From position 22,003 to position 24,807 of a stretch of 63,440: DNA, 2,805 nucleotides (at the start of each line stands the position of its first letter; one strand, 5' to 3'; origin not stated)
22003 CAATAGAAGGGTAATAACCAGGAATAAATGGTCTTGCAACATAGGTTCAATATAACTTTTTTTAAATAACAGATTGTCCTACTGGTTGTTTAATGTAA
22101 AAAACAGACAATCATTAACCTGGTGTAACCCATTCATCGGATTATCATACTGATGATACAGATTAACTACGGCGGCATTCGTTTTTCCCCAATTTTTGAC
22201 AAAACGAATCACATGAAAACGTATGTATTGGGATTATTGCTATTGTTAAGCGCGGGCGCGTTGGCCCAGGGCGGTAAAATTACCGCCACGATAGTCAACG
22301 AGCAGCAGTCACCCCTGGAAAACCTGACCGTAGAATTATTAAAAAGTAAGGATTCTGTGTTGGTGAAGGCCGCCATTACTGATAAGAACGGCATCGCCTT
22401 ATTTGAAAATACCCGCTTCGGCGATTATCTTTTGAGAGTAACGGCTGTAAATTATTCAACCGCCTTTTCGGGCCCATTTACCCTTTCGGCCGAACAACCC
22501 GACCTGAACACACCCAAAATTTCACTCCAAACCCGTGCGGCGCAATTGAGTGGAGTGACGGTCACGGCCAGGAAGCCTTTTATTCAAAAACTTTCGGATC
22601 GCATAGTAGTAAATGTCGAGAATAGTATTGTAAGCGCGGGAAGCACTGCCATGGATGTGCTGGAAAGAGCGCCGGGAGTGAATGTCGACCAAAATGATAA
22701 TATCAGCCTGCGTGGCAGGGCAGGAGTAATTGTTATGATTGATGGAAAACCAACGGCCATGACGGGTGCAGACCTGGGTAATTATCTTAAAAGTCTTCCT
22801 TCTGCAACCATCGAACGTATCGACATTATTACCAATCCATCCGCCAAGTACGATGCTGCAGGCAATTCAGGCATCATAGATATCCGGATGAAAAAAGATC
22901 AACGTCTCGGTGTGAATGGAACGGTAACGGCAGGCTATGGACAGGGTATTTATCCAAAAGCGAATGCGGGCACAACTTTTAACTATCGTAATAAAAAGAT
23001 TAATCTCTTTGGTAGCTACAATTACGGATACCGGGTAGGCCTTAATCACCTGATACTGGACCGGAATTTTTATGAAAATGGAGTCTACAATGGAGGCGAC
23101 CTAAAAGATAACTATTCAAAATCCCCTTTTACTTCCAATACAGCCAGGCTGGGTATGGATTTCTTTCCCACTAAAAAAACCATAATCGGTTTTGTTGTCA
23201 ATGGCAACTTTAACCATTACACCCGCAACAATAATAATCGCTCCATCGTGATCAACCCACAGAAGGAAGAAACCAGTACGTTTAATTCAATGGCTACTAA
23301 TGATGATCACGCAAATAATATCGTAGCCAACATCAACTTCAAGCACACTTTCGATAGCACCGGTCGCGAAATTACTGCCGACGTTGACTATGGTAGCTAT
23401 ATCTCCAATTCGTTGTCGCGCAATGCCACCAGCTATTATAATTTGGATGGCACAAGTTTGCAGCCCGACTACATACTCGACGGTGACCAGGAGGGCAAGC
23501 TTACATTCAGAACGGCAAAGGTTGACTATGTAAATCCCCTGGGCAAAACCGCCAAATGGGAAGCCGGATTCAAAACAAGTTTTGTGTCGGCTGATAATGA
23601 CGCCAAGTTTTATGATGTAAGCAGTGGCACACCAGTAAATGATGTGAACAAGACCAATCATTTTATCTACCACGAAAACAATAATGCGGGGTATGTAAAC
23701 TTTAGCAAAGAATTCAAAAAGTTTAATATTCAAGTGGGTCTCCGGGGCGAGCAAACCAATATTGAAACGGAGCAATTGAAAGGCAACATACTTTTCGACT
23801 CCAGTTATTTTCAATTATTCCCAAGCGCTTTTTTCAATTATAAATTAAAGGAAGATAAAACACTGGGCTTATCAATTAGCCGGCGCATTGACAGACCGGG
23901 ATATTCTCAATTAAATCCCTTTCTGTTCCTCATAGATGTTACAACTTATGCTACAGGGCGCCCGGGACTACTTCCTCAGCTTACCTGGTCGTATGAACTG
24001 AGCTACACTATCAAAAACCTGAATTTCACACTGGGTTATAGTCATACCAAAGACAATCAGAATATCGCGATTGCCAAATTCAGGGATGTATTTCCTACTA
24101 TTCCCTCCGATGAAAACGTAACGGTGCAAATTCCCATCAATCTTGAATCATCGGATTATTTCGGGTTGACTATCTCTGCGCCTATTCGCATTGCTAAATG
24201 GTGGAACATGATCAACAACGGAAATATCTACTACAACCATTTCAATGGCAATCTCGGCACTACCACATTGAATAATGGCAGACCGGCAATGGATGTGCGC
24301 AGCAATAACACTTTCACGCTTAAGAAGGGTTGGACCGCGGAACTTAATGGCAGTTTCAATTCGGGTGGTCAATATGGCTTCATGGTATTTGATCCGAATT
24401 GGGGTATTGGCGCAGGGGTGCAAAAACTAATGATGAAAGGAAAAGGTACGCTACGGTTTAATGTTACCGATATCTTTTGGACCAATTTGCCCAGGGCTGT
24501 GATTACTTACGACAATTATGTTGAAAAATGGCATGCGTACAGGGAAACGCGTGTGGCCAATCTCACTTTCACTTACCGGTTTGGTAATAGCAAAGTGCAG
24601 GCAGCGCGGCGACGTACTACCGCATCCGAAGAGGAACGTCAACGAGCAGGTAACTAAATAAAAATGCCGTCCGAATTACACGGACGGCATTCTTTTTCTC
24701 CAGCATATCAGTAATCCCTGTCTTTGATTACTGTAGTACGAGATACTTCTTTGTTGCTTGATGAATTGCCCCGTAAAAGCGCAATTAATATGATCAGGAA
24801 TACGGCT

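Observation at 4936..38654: Superfamily of long intergenic palindromes whose arms are tandem 7-11-nt 'words' (nine loci in 34 kb)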

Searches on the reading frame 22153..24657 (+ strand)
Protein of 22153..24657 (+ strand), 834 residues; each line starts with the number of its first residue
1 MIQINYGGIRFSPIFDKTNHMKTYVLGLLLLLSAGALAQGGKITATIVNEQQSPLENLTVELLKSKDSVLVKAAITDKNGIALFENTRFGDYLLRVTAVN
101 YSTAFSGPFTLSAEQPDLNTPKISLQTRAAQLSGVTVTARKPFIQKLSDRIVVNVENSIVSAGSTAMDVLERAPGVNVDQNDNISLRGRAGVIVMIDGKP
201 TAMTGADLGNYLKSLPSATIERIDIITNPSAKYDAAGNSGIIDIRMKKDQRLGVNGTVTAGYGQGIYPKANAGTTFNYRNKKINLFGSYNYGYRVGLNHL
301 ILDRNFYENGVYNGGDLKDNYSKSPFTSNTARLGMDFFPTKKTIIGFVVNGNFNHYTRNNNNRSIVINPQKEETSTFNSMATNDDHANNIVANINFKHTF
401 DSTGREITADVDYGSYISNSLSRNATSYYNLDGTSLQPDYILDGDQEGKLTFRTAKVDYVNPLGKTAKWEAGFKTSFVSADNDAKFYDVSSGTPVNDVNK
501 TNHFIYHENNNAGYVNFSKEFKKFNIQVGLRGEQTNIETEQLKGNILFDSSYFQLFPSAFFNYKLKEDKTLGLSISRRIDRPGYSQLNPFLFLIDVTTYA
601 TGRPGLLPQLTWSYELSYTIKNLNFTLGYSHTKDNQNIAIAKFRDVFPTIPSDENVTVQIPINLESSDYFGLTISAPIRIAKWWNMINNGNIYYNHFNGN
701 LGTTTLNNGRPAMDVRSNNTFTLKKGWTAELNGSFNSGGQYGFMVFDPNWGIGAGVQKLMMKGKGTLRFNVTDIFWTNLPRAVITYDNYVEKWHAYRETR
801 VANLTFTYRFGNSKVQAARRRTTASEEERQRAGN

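Call 53: search_protein_families(library=pfam, proteins=[window:22153-24657:+])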
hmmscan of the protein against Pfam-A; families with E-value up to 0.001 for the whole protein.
window:22153-24657:+ (834 aa): 4 families
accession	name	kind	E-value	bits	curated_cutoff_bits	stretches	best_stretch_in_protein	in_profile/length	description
PF14905.12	OMP_b-brl_3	-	8.2e-108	361.5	27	1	398-808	1-408/408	Outer membrane protein beta-barrel family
PF07715.20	Plug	-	6.4e-09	36.7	23.9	1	161-240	20-106/107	TonB-dependent Receptor Plug Domain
PF13620.12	CarboxypepD_reg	-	4.1e-08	33.9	32.3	1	43-116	2-74/82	Carboxypeptidase regulatory-like domain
PF17802.7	SpaA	-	8.5e-06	26.3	23.1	1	42-95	2-57/91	Prealbumin-like fold domain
